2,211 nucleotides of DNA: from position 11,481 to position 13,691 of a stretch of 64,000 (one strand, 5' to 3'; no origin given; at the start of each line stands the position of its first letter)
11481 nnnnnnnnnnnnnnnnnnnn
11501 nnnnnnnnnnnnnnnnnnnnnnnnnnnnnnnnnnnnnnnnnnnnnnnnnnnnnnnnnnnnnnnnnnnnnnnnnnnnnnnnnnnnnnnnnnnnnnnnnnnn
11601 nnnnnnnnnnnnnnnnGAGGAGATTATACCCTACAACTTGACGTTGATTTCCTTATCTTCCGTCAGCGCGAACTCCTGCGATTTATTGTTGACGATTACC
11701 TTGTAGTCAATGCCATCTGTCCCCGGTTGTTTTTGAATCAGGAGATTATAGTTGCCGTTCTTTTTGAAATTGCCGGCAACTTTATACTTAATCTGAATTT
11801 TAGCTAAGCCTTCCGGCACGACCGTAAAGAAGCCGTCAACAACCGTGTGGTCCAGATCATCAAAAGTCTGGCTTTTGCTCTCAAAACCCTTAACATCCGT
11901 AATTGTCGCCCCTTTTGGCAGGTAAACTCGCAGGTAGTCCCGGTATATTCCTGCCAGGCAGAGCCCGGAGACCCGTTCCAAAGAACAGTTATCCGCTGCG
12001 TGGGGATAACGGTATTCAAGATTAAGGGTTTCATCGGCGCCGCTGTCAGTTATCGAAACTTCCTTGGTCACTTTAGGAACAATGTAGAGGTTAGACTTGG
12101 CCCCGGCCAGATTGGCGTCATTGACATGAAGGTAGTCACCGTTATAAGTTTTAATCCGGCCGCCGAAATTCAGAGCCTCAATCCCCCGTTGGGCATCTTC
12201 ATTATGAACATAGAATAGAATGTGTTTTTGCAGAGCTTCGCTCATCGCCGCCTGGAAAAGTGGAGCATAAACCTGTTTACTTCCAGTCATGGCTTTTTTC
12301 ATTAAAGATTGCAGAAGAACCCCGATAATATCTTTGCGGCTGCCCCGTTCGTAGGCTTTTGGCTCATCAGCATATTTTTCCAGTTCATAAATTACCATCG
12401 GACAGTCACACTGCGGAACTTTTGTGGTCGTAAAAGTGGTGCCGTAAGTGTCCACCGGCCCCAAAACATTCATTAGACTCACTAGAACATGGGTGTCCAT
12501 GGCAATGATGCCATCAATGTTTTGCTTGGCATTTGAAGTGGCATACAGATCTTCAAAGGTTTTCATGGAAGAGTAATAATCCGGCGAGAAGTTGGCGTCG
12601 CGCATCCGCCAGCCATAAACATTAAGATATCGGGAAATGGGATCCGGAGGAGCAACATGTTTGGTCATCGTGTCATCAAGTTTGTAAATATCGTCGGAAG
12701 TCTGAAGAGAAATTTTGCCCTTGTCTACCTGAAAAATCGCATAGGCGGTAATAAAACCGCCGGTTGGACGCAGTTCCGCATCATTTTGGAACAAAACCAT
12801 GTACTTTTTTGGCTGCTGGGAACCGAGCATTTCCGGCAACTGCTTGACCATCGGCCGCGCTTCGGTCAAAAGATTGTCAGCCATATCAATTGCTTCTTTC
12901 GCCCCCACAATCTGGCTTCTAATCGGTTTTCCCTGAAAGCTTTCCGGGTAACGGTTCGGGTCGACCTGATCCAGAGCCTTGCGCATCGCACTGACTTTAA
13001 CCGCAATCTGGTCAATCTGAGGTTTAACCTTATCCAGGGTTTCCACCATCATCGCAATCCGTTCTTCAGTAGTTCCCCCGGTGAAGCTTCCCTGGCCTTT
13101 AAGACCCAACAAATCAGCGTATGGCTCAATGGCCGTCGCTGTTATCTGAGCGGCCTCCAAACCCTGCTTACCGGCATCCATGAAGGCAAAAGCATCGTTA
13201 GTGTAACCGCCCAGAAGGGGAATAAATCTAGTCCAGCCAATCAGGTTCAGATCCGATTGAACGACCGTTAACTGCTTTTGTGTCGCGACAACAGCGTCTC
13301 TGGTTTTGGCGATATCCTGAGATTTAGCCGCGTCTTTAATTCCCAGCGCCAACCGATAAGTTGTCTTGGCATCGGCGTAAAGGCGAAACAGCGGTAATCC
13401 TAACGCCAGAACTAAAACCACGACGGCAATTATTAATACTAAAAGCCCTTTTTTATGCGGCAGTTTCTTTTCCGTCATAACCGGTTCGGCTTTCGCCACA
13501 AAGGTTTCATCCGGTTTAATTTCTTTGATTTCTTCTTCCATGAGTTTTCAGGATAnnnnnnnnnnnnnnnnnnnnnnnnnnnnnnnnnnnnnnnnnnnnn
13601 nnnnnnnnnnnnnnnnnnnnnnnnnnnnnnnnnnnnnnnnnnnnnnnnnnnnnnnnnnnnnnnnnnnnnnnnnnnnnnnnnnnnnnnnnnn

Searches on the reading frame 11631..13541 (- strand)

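Call 33: search_protein_families(library=pfam, proteins=[window:11631-13541:-], max_evalue=0.0001)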
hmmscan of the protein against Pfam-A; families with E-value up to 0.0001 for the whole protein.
window:11631-13541:- (636 aa): 1 family
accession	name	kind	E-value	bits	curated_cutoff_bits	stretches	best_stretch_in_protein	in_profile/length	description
PF13196.11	DUF4012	-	1.5e-27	97.3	28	1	243-375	2-135/144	Protein of unknown function (DUF4012)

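Call 74: search_protein_families(library=ncbifam, proteins=[window:11631-13541:-], max_evalue=0.001)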
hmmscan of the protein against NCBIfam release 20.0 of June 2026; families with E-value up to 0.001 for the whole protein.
window:11631-13541:- (636 aa): 0 families
